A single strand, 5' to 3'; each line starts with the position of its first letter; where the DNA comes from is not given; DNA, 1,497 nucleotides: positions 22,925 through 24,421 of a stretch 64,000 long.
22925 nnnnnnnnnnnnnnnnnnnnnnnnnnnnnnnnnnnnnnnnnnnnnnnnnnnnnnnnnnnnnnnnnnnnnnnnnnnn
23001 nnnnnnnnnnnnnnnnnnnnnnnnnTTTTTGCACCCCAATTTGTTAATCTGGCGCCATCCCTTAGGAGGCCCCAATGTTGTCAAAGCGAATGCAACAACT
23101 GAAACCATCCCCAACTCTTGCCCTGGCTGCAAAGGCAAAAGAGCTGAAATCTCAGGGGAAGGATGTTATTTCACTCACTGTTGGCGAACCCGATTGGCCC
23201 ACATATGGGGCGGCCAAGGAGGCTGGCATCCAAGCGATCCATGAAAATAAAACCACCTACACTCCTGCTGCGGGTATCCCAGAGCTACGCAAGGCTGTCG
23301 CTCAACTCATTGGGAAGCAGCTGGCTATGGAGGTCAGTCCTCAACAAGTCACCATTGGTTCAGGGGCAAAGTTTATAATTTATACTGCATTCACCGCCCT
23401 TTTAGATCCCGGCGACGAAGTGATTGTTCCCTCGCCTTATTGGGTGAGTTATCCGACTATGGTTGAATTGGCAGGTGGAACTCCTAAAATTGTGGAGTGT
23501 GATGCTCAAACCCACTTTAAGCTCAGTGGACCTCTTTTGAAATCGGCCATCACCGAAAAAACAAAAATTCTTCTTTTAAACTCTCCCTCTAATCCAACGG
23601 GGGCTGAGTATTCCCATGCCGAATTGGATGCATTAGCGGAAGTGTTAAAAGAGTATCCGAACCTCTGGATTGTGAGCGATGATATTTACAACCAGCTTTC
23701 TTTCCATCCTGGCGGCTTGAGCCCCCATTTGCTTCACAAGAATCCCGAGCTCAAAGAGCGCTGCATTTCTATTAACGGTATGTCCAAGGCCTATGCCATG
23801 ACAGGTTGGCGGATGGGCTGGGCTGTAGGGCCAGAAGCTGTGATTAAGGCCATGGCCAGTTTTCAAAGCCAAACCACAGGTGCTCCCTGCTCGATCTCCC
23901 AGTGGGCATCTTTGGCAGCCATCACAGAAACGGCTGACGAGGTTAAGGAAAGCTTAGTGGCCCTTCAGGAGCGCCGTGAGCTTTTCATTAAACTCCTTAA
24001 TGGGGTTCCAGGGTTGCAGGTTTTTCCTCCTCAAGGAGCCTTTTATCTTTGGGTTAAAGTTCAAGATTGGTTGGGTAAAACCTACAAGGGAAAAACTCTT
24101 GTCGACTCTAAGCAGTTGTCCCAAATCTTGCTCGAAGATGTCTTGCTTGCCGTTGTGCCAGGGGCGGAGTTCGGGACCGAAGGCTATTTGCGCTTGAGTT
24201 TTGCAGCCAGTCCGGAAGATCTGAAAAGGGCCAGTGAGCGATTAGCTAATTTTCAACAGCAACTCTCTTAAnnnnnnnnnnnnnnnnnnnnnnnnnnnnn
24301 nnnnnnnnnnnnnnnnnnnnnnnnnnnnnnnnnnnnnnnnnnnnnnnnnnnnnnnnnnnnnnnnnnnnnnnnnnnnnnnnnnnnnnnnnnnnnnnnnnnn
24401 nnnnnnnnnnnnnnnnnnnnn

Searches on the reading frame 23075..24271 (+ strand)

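Call 6: search_protein_families(library=pfam, proteins=[window:23075-24271:+], max_evalue=0.01)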
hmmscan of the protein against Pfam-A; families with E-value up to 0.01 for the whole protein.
window:23075-24271:+ (398 aa): 4 families
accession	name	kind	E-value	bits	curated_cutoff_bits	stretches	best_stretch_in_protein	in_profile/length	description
PF00155.27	Aminotran_1_2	-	6.3e-75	253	19.7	1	29-390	1-361/361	Aminotransferase class I and II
PF01041.23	DegT_DnrJ_EryC1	-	5.6e-07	29.5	19.8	1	65-167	23-117/360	DegT/DnrJ/EryC1/StrS aminotransferase family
PF01053.26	Cys_Met_Meta_PP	-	0.0014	17.7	27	1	85-195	64-167/381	Cys/Met metabolism PLP-dependent enzyme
PF00266.25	Aminotran_5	-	0.0032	16.9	21.5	0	67-198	44-171/371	Aminotransferase class-V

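Call 7: search_protein_families(library=ncbifam, proteins=[window:23075-24271:+], max_evalue=0.01)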
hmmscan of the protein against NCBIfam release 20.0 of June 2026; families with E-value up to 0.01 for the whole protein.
window:23075-24271:+ (398 aa): 78 families (the best 25 are shown)
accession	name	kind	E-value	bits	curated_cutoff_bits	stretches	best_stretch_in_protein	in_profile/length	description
NF004769.0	PRK06107.1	equivalog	3e-130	434.6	617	1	3-396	7-400/402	aspartate transaminase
NF041091.1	asp_aminotase_Arch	equivalog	4.2e-103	345.1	550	1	3-393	1-374/376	aspartate aminotransferase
NF005817.0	PRK07683.1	equivalog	3.7e-85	286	575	1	21-396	20-383/387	aminotransferase A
NF041364.1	GntC_guanitoxin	equivalog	2.5e-83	279.9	415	1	32-393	1-356/356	guanitoxin biosynthesis PLP-dependent (S)-gamma-hydroxy-L-arginine cyclodehydratase GntC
NF005816.0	PRK07682.1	equivalog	2.8e-79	266.6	620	1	2-396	6-385/390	aminotransferase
NF004770.0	PRK06108.1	subfamily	7.4e-78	262.1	422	1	5-395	16-393/396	pyridoxal phosphate-dependent aminotransferase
NF004975.0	PRK06348.1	equivalog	1.5e-72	244.8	549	1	16-393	16-382/384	pyridoxal phosphate-dependent aminotransferase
NF005601.0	PRK07337.1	equivalog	6.4e-72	242.8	496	1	2-393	8-391/394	pyridoxal phosphate-dependent aminotransferase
NF005588.0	PRK07309.1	equivalog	1.7e-71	241.2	576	1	26-396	27-388/391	pyridoxal phosphate-dependent aminotransferase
NF006229.0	PRK08361.1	equivalog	9.1e-70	235.6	624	1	25-392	29-386/391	aspartate aminotransferase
NF006514.0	PRK08960.1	equivalog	2.4e-69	234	554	1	2-393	5-384/388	pyridoxal phosphate-dependent aminotransferase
NF006756.0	PRK09276.1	subfamily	4.5e-66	223.4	507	1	2-393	4-385/387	LL-diaminopimelate aminotransferase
TIGR03540.1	DapC_direct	equivalog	1.1e-62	212.2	593.25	1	2-392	2-382/383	LL-diaminopimelate aminotransferase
NF006230.0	PRK08363.1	equivalog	4.4e-58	197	534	1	17-396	18-394/398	alanine aminotransferase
NF005744.0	PRK07568.1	subfamily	4.5e-57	193.6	389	1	2-329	3-326/398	pyridoxal phosphate-dependent aminotransferase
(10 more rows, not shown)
